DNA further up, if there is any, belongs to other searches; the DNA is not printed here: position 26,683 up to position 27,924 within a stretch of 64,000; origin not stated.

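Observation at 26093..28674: LigD-type NHEJ machinery split into separate ligase and primase-polymerase genes, preceded by a PRTase-domain gene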

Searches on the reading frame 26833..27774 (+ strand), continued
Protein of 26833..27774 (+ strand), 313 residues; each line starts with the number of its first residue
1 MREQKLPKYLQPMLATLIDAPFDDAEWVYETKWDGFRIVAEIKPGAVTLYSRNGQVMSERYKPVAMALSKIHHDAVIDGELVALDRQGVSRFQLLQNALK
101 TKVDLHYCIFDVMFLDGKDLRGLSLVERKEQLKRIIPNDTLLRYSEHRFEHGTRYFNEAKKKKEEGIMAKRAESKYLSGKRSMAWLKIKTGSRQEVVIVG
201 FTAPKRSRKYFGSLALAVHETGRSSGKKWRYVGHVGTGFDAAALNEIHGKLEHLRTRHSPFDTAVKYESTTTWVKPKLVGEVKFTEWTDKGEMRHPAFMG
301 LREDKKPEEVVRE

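Call 11: find_encoding_contigs(protein=P0002, flank=10000, max_places=3)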
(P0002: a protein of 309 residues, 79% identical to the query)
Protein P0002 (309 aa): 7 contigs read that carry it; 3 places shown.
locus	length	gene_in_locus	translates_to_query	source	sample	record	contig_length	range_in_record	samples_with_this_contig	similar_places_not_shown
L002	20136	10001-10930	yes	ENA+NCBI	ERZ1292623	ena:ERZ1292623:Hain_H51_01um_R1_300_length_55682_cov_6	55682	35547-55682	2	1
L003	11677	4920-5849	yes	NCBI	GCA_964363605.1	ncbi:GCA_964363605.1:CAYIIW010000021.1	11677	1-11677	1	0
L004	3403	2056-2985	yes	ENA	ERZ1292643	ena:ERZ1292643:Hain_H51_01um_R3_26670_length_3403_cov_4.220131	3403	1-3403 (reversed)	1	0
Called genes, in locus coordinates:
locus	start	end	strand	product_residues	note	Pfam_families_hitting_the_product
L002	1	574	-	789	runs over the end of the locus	PF03477:ATP-cone, PF17975:RNR_Alpha, PF21995:RNR-II_ins_dom (faint), PF02867:Ribonuc_red_lgC (faint)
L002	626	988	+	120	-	PF12840:HTH_20 (weak), PF01022:HTH_5 (weak)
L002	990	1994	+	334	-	PF07681:DoxX (faint)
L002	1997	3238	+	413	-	PF07731:Cu-oxidase_2, PF07732:Cu-oxidase_3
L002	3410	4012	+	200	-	PF01351:RNase_HII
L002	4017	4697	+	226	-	PF00753:Lactamase_B (faint), PF13483:Lactamase_B_3 (weak), PF23023:Anti-Pycsar_Apyc1 (faint), PF12706:Lactamase_B_2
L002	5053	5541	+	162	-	-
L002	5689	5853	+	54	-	-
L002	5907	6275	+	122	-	PF02482:Ribosomal_S30AE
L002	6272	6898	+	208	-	PF00156:Pribosyltran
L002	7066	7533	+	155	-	PF02834:LigT_PEase (faint), PF13563:2_5_RNA_ligase2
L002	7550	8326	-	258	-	PF00106:adh_short, PF08659:KR, PF13561:adh_short_C2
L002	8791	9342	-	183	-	PF20803:PaaX_M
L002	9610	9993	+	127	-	PF13298:LigD_N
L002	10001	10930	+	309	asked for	PF01068:DNA_ligase_A_M, PF01331:mRNA_cap_enzyme (weak), PF09414:RNA_ligase (faint), PF04679:DNA_ligase_A_C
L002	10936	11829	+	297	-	PF21686:LigD_Prim-Pol, PF01896:DNA_primase_S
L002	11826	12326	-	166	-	-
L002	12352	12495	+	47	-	-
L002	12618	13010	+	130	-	PF02311:AraC_binding (weak), PF07883:Cupin_2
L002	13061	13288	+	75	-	-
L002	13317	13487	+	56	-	-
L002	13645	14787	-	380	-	PF01702:TGT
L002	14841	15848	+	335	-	-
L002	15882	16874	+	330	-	-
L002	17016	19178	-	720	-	PF01522:Polysacc_deac_1, PF13506:Glyco_transf_21, PF00535:Glycos_transf_2, PF01644:Chitin_synth_1 (faint), PF13641:Glyco_tranf_2_3, PF03142:Chitin_synth_2 (faint), PF13632:Glyco_trans_2_3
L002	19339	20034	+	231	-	-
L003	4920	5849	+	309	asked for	PF01068:DNA_ligase_A_M, PF01331:mRNA_cap_enzyme (weak), PF09414:RNA_ligase (faint), PF04679:DNA_ligase_A_C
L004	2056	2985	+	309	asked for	PF01068:DNA_ligase_A_M, PF01331:mRNA_cap_enzyme (weak), PF09414:RNA_ligase (faint), PF04679:DNA_ligase_A_C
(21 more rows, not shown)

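Call 22: find_encoding_contigs(protein=P0003, flank=10000, max_places=2)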
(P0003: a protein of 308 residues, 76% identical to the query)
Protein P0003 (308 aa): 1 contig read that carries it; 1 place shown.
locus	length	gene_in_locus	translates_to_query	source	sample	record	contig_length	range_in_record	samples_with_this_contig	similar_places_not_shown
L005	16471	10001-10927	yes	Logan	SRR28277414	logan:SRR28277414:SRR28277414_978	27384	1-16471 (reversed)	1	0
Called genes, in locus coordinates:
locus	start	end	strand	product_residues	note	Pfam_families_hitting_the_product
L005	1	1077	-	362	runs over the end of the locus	PF13521:AAA_28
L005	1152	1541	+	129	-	-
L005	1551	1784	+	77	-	-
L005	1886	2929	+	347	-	-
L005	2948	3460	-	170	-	PF13855:LRR_8 (weak), PF23598:LRR_14, PF23211:LRR_LRWD1, PF00560:LRR_1 (faint), PF12799:LRR_4 (weak), PF13516:LRR_6 (faint), PF13855:LRR_8, PF12799:LRR_4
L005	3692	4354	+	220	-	PF00173:Cyt-b5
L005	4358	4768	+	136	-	-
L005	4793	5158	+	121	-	-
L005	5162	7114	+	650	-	PF00122:E1-E2_ATPase, PF12710:HAD (faint), PF00702:Hydrolase, PF08282:Hydrolase_3 (faint)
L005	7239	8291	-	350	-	-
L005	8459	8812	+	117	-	-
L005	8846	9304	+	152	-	-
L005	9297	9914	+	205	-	PF13628:DUF4142, PF03713:DUF305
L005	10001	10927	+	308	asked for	PF01068:DNA_ligase_A_M, PF04679:DNA_ligase_A_C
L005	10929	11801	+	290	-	PF21686:LigD_Prim-Pol, PF01896:DNA_primase_S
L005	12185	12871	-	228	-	-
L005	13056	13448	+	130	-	PF07883:Cupin_2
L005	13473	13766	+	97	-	PF18893:DUF5652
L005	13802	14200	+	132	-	-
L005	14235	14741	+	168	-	-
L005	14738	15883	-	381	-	PF01702:TGT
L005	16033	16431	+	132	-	-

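Call 23: find_encoding_contigs(protein=P0011, flank=10000, max_places=2)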
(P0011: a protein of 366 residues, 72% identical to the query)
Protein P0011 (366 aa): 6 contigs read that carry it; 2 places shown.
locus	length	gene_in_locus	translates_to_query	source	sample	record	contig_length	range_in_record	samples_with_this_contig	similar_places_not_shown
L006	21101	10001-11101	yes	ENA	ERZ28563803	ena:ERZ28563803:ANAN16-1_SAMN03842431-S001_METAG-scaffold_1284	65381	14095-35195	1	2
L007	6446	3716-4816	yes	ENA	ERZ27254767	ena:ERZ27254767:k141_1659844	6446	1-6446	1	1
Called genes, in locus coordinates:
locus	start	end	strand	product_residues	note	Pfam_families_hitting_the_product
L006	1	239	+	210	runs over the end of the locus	-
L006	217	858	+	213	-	PF01351:RNase_HII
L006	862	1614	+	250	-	PF01978:TrmB, PF00989:PAS, PF13188:PAS_8 (weak), PF08448:PAS_4 (weak), PF13426:PAS_9, PF08447:PAS_3 (weak)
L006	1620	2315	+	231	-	PF12706:Lactamase_B_2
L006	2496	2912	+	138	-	PF00011:HSP20, PF17886:ArsA_HSP20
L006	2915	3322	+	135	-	PF01894:YjbQ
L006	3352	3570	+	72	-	-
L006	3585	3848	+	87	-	-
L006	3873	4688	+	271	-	PF01471:PG_binding_1, PF18911:PKD_4 (weak), PF00801:PKD (faint)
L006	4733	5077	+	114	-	PF24709:DUF7670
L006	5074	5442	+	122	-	PF02482:Ribosomal_S30AE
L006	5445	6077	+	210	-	PF00156:Pribosyltran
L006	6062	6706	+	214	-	PF01738:DLH, PF12697:Abhydrolase_6 (faint)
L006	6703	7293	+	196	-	PF14681:UPRTase, PF00156:Pribosyltran (weak)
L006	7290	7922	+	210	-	PF02834:LigT_PEase (weak), PF13563:2_5_RNA_ligase2, PF02834:LigT_PEase (weak)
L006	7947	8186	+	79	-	-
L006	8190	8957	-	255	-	PF00106:adh_short, PF00670:AdoHcyase_NAD (weak), PF08659:KR, PF13561:adh_short_C2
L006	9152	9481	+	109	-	PF13298:LigD_N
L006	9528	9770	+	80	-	-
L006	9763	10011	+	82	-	-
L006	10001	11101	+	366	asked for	PF01068:DNA_ligase_A_M, PF04679:DNA_ligase_A_C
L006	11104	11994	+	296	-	PF21686:LigD_Prim-Pol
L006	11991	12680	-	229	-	-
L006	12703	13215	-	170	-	PF25013:LRR_Zer-1 (faint), PF00560:LRR_1 (faint), PF13855:LRR_8, PF23211:LRR_LRWD1 (weak), PF23598:LRR_14, PF12799:LRR_4, PF13855:LRR_8, PF12799:LRR_4, +2 more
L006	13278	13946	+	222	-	PF00173:Cyt-b5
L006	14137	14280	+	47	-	-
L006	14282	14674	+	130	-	PF07883:Cupin_2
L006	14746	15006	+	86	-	PF18893:DUF5652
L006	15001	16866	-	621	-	PF00933:Glyco_hydro_3, PF01915:Glyco_hydro_3_C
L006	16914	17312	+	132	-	-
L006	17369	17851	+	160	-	-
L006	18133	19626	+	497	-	PF25919:BSH_CusB (faint), PF00364:Biotin_lipoyl (faint), PF25973:BSH_CzcB (weak), PF25984:BSH_YknX (weak)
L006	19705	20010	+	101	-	-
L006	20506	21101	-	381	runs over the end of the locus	PF01702:TGT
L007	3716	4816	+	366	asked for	PF01068:DNA_ligase_A_M, PF04679:DNA_ligase_A_C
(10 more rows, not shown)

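Call 24: find_encoding_contigs(protein=P0031, flank=10000, max_places=2)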
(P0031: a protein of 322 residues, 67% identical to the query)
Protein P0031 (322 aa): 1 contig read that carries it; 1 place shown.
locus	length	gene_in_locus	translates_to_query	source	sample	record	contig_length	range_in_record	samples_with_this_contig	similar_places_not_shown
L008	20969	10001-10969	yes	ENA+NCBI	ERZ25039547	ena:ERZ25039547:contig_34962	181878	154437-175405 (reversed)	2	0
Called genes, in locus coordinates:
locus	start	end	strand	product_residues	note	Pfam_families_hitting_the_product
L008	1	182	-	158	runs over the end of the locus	PF04290:DctQ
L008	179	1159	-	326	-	PF03480:DctP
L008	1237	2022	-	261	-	PF00378:ECH_1, PF16113:ECH_2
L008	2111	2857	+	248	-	PF00392:GntR, PF07729:FCD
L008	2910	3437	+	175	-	PF02515:CoA_transf_3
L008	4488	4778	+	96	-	-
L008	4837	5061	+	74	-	-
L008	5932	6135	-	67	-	-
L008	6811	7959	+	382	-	PF05992:SbmA_BacA, PF06472:ABC_membrane_2, PF00005:ABC_tran (weak)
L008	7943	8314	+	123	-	PF00005:ABC_tran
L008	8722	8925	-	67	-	-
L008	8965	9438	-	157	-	PF13669:Glyoxalase_4 (faint), PF00903:Glyoxalase, PF18029:Glyoxalase_6 (weak)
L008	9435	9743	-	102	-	-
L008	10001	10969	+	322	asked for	PF01068:DNA_ligase_A_M, PF09414:RNA_ligase (weak), PF04679:DNA_ligase_A_C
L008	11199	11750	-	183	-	-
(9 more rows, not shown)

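Call 33: search_solved_structures(query=window:26833-27774:+, show_alignments=2)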
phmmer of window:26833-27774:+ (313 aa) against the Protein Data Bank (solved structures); distinct sequences matched with E-value up to 0.001: 33.
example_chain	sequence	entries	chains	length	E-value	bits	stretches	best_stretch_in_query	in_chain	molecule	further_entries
1vs0_A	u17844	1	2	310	1.5e-52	182.1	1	10-313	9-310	Putative DNA ligase-like protein Rv0938/MT0965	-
6nhx_A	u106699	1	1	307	7e-52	179.9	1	10-313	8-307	ATP-dependent DNA ligase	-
6nhz_A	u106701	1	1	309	9.9e-52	179.4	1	10-313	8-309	ATP-dependent DNA ligase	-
2cfm_A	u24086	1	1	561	4.7e-25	91.7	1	8-309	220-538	THERMOSTABLE DNA LIGASE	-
3rr5_A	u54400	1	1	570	9.9e-22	80.8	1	24-310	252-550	DNA ligase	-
9dfa_A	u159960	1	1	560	2.2e-19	73.2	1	15-310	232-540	DNA ligase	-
9df9_A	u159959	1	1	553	2.7e-19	72.8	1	15-310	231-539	DNA ligase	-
4eq5_A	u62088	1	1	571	1.7e-18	70.2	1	17-309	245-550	DNA ligase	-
3gde_A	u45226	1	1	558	8e-14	54.9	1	28-309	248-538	DNA ligase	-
7l34_A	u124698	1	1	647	1.4e-13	54.1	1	21-310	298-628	DNA ligase 1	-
9bs3_A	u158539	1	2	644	1.6e-13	53.9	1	21-310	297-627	DNA ligase 1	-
6p09_A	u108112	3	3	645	1.6e-13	53.9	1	21-310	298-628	DNA ligase 1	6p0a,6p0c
9yhy_A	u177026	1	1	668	1.7e-13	53.8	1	21-310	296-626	DNA ligase 1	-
1x9n_A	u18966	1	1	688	1.9e-13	53.6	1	21-310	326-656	DNA ligase I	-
8v1u_A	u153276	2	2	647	2.1e-13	53.5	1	21-310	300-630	DNA ligase 1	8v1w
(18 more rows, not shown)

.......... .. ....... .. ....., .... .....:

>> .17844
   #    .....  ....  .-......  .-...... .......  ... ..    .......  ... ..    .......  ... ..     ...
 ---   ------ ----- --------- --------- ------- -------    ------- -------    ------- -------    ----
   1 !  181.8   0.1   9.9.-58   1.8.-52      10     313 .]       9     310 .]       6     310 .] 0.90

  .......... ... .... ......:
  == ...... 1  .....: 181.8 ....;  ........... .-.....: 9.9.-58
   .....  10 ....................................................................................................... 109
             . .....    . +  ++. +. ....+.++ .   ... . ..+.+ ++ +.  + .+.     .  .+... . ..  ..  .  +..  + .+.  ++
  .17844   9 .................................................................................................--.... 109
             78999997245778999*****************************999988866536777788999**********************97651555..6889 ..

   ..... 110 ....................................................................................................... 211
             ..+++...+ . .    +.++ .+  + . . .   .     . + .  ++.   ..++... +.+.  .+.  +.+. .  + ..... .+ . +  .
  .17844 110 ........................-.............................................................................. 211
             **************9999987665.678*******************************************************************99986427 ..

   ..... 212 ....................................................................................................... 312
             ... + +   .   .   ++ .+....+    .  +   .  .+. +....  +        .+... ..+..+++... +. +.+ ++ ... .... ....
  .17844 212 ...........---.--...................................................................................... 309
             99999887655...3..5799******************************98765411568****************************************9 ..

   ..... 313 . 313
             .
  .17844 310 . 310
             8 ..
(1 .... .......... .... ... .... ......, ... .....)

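Call 42: find_related_loci(query=window:26833-27774:+, collection=genome_contigs, flank=10000)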
Query window:26833-27774:+ (313 aa) in genome_contigs; peptide patterns used: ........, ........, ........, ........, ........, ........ (x = any residue, [..] = any of these).
97 stretches matched a pattern; 4 encode a relative of the query (tblastn E <= 1e-3); 4 distinct loci.
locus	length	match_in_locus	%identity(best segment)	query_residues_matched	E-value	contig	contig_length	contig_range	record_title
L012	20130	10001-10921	79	2-313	6e-166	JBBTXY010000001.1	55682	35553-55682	MAG: Patescibacteria group bacterium isolate H51-bin041_1 H51_bin041_1_000000000001, whole genome shotgun sequence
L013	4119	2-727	76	67-313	2e-130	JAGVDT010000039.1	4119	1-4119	MAG: Candidatus Paceibacterota bacterium isolate WC_15 c_000000053206, whole genome shotgun sequence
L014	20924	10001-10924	55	2-313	9e-114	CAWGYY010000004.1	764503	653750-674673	MAG: uncultured Alphaproteobacteria bacterium isolate MFD02248.bin.1.211 genome assembly, contig: contig_15420, whole ge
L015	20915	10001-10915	38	9-312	3e-55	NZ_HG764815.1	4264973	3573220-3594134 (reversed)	Nostocoides australiense Ben110, whole genome shotgun sequence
